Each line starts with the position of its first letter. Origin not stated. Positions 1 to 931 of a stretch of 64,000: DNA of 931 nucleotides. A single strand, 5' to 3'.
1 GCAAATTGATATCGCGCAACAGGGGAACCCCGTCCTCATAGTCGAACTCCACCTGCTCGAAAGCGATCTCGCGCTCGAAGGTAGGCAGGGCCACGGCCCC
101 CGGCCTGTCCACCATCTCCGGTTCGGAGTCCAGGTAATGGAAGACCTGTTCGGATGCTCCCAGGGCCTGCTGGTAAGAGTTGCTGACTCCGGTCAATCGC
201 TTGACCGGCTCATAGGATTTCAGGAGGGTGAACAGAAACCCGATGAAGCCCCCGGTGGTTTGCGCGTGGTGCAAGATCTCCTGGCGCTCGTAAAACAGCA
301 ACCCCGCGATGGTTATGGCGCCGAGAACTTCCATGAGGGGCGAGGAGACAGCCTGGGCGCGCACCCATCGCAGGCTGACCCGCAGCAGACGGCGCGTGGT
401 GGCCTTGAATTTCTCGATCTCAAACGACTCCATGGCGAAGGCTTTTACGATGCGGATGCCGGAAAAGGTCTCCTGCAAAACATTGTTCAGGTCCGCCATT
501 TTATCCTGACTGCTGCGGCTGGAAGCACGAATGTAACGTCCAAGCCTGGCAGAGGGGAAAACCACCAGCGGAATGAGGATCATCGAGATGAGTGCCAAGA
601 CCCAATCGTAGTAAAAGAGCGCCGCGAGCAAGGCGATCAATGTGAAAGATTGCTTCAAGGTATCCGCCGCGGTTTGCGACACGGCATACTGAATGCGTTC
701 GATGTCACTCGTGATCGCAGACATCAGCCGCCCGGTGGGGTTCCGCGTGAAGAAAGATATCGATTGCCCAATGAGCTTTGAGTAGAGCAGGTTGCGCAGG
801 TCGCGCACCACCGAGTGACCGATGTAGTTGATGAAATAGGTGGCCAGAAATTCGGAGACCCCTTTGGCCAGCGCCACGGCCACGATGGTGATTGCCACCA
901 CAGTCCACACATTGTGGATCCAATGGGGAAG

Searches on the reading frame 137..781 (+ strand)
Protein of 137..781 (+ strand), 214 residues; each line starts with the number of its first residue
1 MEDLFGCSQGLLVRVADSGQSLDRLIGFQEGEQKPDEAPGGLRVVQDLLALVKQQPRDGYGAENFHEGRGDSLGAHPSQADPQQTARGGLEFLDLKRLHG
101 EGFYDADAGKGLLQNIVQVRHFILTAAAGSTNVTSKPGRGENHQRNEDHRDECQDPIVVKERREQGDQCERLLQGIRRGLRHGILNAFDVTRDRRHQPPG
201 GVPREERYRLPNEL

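Call 68: find_encoding_contigs(protein=window:137-781:+, flank=10000, max_places=6)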
Protein window:137-781:+ (214 aa): no gene with exactly this product is on record in the collection.
